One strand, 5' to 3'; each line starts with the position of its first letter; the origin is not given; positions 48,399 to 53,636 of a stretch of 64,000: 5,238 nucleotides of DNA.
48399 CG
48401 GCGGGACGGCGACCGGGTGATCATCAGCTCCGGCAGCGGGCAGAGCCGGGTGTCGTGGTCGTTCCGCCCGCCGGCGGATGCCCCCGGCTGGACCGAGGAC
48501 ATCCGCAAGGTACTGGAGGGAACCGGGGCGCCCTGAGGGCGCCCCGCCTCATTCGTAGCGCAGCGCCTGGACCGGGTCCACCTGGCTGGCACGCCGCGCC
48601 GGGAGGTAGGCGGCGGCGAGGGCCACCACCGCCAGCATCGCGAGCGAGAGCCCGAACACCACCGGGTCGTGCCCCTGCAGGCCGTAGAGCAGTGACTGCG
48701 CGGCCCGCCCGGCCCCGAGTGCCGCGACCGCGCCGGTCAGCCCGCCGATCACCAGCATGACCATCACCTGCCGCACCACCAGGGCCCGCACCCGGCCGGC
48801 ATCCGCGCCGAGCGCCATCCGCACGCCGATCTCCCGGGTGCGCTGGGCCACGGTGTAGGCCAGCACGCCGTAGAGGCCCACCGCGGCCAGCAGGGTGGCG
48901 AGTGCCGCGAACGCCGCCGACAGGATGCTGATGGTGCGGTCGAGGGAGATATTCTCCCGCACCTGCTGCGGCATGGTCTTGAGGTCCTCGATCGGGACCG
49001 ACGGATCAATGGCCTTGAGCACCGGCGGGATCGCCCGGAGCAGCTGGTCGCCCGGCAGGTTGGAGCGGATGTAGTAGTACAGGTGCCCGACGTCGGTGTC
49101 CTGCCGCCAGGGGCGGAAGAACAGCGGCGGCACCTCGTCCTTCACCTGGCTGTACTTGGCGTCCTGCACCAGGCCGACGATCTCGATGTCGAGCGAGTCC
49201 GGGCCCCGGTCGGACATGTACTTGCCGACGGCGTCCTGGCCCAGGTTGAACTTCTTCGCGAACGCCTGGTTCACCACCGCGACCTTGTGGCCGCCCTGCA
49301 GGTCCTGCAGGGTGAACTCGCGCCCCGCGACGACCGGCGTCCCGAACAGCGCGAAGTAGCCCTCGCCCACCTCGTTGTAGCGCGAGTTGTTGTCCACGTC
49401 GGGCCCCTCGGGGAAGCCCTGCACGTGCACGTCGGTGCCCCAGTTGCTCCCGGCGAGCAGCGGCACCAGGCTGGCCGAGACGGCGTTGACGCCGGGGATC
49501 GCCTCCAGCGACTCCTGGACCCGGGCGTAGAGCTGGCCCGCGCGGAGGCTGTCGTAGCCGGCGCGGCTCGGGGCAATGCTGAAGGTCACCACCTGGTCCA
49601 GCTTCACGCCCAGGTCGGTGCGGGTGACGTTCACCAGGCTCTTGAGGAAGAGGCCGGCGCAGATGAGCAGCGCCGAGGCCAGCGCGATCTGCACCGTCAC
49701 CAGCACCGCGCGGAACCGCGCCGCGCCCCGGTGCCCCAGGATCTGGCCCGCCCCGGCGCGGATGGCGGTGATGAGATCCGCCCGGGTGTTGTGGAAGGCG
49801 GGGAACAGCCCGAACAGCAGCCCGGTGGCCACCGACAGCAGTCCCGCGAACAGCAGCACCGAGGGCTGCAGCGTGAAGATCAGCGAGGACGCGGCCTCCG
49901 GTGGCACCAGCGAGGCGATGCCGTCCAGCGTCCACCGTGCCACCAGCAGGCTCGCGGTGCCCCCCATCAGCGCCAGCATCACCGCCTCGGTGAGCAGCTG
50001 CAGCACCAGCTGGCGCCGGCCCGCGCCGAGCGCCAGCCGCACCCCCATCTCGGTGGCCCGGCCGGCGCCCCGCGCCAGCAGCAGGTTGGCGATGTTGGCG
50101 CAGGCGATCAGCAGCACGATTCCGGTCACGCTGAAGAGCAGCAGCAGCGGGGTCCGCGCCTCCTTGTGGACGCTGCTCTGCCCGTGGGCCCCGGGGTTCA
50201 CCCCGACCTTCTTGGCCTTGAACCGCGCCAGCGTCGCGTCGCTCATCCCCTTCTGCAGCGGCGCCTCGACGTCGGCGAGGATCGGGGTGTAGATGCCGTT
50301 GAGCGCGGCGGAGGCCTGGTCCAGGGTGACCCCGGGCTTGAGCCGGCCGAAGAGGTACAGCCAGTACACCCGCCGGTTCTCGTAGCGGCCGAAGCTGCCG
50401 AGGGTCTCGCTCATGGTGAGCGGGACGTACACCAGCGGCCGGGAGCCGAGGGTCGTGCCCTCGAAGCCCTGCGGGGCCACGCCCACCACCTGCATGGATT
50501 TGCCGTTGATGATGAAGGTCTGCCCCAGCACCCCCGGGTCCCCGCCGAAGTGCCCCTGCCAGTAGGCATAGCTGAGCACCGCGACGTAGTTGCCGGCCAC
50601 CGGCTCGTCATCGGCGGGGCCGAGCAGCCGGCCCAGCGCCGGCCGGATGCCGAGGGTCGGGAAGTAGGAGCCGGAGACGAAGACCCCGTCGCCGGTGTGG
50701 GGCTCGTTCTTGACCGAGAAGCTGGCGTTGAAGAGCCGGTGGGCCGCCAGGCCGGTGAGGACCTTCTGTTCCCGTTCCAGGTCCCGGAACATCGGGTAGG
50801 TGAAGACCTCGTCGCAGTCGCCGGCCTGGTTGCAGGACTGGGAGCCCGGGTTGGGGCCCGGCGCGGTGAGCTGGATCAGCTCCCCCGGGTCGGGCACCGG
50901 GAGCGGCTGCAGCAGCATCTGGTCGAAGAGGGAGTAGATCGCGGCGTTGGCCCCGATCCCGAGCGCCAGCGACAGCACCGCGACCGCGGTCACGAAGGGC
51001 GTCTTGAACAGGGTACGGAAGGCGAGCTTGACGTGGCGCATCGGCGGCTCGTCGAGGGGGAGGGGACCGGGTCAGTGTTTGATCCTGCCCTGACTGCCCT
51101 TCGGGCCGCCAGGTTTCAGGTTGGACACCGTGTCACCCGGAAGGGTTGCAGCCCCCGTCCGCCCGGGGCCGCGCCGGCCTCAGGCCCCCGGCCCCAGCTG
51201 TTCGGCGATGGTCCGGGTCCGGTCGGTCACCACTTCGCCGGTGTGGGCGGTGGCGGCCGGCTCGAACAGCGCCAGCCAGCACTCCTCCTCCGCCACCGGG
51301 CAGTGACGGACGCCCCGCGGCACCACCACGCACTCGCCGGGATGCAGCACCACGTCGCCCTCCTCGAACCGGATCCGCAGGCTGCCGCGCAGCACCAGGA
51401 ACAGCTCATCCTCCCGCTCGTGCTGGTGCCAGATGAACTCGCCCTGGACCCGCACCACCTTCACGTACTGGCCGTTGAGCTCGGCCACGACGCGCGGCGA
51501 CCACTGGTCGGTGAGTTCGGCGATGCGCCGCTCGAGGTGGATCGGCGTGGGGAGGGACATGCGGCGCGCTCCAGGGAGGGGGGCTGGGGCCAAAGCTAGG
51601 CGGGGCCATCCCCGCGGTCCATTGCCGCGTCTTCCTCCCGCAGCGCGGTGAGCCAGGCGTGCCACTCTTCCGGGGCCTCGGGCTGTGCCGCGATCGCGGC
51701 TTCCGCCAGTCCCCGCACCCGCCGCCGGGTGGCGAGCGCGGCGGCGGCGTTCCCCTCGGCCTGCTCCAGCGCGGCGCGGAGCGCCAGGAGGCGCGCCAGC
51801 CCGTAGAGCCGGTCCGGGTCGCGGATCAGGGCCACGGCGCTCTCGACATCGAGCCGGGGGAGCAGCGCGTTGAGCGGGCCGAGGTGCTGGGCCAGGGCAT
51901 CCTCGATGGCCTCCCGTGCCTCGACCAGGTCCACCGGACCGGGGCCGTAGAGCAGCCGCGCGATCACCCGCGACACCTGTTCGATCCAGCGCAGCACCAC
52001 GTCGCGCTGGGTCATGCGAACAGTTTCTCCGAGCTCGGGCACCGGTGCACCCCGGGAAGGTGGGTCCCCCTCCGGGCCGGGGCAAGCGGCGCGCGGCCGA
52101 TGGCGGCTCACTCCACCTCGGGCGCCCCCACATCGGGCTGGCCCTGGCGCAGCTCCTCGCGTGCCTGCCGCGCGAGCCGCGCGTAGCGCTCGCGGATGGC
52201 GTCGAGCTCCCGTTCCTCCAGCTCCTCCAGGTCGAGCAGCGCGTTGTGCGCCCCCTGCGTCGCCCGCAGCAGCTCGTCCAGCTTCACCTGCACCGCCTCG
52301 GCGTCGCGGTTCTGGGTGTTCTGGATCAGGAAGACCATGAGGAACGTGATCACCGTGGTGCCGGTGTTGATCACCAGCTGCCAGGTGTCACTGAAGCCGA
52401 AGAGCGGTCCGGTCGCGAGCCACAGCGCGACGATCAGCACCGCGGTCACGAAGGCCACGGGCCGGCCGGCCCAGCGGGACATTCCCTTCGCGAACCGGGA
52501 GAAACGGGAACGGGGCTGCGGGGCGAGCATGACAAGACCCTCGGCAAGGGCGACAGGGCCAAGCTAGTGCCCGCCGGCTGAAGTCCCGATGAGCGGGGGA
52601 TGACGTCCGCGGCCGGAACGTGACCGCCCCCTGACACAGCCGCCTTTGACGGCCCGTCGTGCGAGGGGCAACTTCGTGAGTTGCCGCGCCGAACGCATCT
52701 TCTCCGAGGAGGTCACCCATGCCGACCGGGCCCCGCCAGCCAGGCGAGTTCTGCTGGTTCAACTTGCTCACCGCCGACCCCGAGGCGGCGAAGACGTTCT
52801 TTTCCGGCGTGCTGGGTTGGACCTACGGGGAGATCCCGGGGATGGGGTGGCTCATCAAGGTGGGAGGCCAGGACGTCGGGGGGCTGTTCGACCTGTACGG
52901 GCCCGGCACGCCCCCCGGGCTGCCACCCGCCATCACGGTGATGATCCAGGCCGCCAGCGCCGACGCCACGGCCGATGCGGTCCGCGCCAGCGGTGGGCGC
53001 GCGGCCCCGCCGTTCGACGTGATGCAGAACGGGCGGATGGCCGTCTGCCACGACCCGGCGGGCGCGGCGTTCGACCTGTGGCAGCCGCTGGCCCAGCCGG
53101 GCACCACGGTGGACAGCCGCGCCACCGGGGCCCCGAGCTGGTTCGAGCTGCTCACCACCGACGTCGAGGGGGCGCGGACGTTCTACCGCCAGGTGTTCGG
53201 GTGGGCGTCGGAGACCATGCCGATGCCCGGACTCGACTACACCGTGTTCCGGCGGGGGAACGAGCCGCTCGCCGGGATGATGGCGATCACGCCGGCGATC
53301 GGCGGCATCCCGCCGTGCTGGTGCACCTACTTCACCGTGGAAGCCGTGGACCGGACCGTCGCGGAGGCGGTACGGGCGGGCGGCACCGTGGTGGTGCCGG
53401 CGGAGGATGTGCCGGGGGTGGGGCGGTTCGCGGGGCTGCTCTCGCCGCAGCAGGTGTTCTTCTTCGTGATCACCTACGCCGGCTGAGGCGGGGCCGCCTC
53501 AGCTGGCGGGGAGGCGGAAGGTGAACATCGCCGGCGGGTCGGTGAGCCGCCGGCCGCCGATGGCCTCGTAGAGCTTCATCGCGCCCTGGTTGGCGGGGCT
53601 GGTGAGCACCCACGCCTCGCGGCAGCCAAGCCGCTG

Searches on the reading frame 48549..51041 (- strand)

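Call 22: search_protein_families(library=pfam, proteins=[window:48549-51041:-], max_evalue=0.001)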
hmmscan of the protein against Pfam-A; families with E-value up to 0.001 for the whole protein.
window:48549-51041:- (830 aa): 2 families
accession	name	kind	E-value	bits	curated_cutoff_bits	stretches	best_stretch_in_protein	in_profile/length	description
PF12704.14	MacB_PCD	-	7.8e-39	134.5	27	2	18-248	1-205/207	MacB-like periplasmic core domain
PF02687.27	FtsX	-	6.6e-22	78.3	25.5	2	710-822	2-119/120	FtsX-like permease C-terminal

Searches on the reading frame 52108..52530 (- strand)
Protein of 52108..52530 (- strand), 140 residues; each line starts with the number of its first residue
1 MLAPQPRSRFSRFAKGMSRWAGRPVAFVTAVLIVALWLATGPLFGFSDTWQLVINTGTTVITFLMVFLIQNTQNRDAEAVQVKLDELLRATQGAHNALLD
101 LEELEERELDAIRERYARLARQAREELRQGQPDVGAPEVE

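Call 22: search_protein_families(library=pfam, proteins=[window:52108-52530:-], max_evalue=0.001)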
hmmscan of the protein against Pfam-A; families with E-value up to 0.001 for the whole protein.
window:52108-52530:- (140 aa): 1 family
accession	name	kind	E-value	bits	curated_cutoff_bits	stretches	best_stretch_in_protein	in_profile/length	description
PF04120.17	Iron_permease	-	6.6e-54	181.6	25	1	10-128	1-119/128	Low affinity iron permease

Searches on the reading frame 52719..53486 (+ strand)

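Call 22: search_protein_families(library=pfam, proteins=[window:52719-53486:+], max_evalue=0.001)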
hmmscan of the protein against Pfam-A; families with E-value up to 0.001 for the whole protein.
window:52719-53486:+ (255 aa): 3 families
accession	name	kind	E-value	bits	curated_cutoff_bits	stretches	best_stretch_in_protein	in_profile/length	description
PF22677.2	Ble-like_N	-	5.7e-15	55.2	24.5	2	141-177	4-38/41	Bleomycin resistance protein-like N-terminal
PF00903.31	Glyoxalase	-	8.2e-15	55.7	20.6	2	141-237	4-108/121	Glyoxalase/Bleomycin resistance protein/Dioxygenase superfamily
PF18029.7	Glyoxalase_6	-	8.4e-10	39.7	23.6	1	18-120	6-105/106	Glyoxalase-like domain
